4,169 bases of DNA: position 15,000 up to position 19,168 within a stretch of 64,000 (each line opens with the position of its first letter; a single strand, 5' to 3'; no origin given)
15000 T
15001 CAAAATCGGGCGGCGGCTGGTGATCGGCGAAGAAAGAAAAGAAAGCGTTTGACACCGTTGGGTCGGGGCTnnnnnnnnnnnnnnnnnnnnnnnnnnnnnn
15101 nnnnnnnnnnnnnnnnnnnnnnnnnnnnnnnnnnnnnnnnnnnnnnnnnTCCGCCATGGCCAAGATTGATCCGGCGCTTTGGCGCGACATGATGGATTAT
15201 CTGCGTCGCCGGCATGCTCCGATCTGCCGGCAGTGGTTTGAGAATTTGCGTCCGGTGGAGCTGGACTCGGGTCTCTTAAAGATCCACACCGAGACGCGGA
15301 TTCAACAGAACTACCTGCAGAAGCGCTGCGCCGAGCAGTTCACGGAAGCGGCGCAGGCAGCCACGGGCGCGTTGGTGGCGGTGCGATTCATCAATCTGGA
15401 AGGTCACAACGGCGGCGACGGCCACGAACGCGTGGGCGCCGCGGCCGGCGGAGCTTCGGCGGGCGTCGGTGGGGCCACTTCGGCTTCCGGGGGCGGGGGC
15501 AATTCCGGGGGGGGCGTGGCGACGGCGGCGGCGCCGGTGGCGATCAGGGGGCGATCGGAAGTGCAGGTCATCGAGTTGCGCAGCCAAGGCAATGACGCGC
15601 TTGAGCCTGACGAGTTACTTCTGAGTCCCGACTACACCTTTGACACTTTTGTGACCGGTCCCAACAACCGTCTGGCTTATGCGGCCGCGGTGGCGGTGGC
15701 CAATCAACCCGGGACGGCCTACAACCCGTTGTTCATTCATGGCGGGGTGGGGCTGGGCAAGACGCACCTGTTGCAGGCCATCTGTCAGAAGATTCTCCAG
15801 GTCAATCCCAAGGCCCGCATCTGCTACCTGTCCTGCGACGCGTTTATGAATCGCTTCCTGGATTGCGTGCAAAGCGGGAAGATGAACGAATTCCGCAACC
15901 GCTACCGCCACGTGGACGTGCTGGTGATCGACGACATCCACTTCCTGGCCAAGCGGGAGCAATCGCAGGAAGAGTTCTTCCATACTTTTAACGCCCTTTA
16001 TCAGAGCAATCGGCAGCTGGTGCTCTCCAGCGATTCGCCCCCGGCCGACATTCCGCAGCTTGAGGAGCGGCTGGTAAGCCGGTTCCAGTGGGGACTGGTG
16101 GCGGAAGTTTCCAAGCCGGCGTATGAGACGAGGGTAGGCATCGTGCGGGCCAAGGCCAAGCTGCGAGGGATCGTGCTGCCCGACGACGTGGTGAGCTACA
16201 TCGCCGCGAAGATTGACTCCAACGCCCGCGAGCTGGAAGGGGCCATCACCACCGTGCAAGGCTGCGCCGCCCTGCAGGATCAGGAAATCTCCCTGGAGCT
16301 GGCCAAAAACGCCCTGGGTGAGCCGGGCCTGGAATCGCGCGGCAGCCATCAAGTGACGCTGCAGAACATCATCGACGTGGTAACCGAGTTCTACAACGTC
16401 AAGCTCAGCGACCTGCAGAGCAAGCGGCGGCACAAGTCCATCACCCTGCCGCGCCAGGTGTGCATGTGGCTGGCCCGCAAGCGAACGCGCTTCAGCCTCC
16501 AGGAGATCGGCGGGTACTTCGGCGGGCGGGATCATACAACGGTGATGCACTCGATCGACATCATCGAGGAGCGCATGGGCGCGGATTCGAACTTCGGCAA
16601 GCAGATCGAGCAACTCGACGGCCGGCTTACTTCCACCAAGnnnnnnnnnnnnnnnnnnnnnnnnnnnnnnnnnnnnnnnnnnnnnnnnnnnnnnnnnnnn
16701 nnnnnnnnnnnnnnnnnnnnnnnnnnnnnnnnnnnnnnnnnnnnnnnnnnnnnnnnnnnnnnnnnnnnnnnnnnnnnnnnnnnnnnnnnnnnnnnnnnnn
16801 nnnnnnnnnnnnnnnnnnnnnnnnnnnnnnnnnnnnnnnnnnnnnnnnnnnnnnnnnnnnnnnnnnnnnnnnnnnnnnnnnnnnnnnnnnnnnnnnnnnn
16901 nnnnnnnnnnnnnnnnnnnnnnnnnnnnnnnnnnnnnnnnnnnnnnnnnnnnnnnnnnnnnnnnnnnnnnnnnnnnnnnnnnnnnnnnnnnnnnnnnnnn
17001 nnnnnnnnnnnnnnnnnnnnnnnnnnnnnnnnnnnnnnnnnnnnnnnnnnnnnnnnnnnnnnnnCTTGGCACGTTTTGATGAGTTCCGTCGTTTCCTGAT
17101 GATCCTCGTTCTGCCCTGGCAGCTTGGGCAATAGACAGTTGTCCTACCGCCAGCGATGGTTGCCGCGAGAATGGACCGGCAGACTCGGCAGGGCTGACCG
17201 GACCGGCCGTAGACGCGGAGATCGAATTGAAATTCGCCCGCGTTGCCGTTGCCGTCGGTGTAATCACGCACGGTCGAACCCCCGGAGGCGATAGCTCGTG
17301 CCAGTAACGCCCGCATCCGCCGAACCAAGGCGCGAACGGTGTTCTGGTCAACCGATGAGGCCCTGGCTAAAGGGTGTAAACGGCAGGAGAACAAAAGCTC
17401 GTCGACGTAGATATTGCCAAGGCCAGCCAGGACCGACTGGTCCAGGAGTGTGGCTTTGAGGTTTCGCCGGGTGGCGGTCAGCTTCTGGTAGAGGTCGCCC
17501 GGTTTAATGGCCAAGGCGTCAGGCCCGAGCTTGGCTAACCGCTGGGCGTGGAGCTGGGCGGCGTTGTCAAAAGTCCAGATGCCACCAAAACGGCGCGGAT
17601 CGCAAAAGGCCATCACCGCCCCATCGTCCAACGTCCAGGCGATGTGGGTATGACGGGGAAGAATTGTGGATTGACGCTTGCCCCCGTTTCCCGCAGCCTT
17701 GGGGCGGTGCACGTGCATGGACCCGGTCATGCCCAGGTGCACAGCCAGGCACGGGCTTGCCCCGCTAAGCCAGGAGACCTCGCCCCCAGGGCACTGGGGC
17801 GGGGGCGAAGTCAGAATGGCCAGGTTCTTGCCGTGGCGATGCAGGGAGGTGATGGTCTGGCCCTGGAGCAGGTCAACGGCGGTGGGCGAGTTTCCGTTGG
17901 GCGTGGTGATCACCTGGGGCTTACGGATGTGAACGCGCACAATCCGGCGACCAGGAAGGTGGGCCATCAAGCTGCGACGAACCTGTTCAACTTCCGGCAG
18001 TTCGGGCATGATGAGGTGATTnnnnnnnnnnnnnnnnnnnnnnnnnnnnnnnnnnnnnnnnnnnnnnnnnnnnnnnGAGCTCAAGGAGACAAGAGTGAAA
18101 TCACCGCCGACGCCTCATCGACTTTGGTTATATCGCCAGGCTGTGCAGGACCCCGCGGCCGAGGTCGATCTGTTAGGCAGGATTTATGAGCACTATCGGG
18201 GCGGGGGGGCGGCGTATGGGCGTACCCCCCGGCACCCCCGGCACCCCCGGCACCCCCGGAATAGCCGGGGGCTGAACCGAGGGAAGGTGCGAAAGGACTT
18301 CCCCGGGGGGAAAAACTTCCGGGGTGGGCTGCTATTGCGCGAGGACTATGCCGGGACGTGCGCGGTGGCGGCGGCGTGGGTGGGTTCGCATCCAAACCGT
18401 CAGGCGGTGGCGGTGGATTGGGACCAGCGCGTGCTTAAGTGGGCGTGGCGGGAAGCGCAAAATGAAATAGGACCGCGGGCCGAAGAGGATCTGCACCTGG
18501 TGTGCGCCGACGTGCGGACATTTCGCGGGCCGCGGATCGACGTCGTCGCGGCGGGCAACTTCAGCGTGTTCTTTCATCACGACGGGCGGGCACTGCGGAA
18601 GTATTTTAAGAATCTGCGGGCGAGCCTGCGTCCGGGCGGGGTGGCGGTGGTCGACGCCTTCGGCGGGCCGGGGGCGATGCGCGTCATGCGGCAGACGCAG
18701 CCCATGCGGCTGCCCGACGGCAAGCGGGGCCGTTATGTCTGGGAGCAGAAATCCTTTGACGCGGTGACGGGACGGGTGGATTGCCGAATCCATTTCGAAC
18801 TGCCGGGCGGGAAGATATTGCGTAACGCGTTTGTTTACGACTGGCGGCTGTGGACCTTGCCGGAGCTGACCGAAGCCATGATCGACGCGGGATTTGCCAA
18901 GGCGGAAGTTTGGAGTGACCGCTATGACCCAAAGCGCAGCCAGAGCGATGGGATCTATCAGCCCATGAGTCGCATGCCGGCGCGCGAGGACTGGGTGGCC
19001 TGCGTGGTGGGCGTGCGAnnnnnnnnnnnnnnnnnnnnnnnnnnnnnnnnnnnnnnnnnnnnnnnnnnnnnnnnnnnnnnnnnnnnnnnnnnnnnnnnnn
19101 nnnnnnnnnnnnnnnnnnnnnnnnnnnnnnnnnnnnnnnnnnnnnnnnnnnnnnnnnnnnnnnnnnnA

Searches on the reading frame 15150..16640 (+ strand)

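Call 107: search_protein_families(library=pfam, proteins=[window:15150-16640:+], max_evalue=0.001)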
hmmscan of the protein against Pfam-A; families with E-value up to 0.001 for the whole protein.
window:15150-16640:+ (497 aa): 9 families
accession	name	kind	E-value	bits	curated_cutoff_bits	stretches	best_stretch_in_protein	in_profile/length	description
PF00308.24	Bac_DnaA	-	4.2e-69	232.3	23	1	158-318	1-161/162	Bacterial DnaA ATPAse domain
PF08299.17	Bac_DnaA_C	-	2.6e-27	95.1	31.5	1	405-470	2-67/69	Bacterial dnaA protein helix-turn-helix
PF01695.23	IstB_IS21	-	1.9e-08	34.6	24.1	1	194-296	95-194/238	IstB-like ATP binding protein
PF00004.35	AAA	-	1.9e-06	28.8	21.2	1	195-284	2-89/131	ATPase family associated with various cellular activities (AAA)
PF13173.12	AAA_14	-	5.4e-05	23.6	27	1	192-311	3-114/129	AAA domain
PF22688.2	Hda_lid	-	6.4e-05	23.3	27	0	328-366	4-42/65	Hda, lid domain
PF03969.22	AFG1_ATPase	-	0.00017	21.2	27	0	189-224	59-93/361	AFG1-like ATPase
PF13401.12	AAA_22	-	0.00025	21.8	27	0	193-230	7-42/130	AAA domain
PF11638.13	DnaA_N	-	0.0003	20.9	24.6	1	10-69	3-64/65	DnaA N-terminal domain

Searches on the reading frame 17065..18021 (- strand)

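Call 107: search_protein_families(library=pfam, proteins=[window:17065-18021:-], max_evalue=0.001)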
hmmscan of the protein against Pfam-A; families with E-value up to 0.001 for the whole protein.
window:17065-18021:- (319 aa): 3 families
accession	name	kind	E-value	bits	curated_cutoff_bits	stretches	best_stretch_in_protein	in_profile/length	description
PF01149.29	Fapy_DNA_glyco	-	1.3e-29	103.6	25.5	1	5-147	1-116/117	Formamidopyrimidine-DNA glycosylase N-terminal domain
PF06831.19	H2TH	-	7.8e-23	80.7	34.7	1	166-253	2-91/93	Formamidopyrimidine-DNA glycosylase H2TH domain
PF06827.20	zf-FPG_IleRS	-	6e-06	26.4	21.3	1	275-302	1-28/30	Zinc finger found in FPG and IleRS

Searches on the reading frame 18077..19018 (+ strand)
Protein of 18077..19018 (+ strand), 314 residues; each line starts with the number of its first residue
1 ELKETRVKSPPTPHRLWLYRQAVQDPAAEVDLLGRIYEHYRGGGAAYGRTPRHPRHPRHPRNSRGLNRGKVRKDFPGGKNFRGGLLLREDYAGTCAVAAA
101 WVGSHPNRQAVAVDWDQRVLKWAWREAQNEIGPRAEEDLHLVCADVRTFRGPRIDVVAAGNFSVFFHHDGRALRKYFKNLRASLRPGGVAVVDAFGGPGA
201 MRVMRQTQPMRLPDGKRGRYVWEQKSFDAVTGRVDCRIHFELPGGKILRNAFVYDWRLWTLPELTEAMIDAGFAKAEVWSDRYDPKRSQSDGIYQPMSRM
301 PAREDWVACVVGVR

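Call 107: search_protein_families(library=pfam, proteins=[window:18077-19018:+], max_evalue=0.001)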
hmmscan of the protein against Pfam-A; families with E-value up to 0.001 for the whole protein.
window:18077-19018:+ (314 aa): 3 families
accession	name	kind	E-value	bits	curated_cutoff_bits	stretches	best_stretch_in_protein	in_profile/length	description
PF13649.12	Methyltransf_25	-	2.7e-05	25.2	27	1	93-188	7-97/97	Methyltransferase domain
PF08241.18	Methyltransf_11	-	4.9e-05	24.3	21.2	1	93-191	6-94/95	Methyltransferase domain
PF08242.18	Methyltransf_12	-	9.3e-05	23.5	30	1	92-189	5-97/98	Methyltransferase domain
